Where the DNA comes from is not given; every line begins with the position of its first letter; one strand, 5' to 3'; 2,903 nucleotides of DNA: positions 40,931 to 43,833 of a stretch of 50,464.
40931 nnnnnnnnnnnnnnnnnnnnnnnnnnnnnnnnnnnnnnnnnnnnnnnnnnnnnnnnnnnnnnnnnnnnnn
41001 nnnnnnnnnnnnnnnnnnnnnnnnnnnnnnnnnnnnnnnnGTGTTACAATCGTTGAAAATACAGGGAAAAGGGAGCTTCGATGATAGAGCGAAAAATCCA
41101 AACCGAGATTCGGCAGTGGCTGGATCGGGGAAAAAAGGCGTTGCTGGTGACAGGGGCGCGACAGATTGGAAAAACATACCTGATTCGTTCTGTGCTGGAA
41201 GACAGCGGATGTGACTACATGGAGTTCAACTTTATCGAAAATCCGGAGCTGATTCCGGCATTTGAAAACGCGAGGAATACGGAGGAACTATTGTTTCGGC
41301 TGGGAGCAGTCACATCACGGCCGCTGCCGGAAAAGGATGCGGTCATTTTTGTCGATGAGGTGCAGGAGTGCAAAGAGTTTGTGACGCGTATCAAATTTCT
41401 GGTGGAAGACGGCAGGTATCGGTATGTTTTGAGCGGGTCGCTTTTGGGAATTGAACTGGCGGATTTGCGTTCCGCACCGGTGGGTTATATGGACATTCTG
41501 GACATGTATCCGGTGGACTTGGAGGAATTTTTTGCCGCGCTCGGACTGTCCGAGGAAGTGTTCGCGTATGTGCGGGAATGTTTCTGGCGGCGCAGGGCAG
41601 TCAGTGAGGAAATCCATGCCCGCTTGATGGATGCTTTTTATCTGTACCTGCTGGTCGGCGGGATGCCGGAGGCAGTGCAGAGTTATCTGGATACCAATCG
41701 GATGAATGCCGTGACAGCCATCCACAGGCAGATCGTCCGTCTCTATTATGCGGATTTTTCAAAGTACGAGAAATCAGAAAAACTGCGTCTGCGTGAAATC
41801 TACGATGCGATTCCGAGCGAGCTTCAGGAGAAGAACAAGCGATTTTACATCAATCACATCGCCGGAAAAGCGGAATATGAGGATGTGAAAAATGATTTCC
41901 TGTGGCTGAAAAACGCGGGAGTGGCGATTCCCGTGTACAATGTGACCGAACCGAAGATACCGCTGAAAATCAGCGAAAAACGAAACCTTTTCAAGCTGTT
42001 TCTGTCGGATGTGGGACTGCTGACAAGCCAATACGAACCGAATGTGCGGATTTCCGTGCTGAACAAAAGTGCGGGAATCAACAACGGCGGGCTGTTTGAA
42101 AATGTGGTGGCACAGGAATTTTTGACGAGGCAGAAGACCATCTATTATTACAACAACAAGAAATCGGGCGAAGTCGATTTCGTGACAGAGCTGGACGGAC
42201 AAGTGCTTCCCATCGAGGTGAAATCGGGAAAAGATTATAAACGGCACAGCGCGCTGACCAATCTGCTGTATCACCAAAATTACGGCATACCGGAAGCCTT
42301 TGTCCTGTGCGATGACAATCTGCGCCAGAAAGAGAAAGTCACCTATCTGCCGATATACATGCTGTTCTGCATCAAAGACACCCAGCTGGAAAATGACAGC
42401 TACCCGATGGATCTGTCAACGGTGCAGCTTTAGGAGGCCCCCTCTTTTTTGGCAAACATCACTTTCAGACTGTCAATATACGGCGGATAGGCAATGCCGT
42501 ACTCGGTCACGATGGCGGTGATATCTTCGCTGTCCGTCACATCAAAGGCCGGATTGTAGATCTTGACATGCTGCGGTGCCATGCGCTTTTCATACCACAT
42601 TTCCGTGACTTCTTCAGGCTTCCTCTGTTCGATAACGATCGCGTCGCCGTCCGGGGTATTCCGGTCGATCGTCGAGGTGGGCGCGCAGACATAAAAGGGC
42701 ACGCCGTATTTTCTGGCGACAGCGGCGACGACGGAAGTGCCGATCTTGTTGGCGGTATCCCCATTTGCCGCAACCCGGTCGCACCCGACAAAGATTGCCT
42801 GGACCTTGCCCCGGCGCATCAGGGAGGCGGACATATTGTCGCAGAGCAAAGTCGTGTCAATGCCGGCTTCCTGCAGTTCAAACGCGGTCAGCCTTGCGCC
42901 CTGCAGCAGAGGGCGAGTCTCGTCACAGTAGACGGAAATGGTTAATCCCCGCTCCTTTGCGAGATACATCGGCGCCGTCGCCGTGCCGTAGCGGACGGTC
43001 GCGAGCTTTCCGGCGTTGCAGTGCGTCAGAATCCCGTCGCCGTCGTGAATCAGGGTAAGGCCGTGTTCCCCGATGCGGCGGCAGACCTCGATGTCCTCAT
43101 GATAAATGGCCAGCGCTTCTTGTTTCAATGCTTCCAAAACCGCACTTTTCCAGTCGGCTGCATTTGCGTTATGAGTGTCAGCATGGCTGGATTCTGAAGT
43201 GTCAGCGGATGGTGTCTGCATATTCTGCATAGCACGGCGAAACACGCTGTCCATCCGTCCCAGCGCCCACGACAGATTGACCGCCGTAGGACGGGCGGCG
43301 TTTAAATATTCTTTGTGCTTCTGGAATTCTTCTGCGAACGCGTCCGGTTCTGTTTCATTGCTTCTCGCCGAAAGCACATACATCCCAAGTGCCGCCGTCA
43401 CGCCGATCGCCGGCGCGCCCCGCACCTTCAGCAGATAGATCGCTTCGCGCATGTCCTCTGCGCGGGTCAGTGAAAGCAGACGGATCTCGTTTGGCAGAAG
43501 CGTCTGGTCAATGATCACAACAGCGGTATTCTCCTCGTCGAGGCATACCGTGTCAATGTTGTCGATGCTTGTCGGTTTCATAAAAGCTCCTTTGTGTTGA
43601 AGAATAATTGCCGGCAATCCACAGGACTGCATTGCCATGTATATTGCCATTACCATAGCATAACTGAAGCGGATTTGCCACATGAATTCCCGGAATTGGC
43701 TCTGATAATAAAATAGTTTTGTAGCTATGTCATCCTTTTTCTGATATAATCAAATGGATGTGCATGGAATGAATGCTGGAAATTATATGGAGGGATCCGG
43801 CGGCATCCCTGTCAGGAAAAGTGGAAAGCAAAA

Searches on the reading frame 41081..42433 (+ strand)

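Call 35: search_protein_families(library=pfam, proteins=[window:41081-42433:+], max_evalue=0.001)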
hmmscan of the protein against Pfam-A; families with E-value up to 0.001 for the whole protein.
window:41081-42433:+ (450 aa): 2 families
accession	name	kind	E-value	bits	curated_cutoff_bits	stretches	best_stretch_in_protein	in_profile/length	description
PF13635.12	DUF4143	-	8.9e-28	97.5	28.1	1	224-383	2-160/160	Domain of unknown function (DUF4143)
PF13173.12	AAA_14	-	4.3e-22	78.9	27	1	18-150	2-128/129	AAA domain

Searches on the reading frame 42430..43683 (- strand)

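Call 35: search_protein_families(library=pfam, proteins=[window:42430-43683:-], max_evalue=0.001)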
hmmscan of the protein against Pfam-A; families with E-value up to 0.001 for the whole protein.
window:42430-43683:- (417 aa): 1 family
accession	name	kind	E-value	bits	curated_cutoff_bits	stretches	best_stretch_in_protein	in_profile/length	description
PF01008.23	IF-2B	-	8.1e-77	258.6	22.4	1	86-400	1-280/280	Initiation factor 2 subunit family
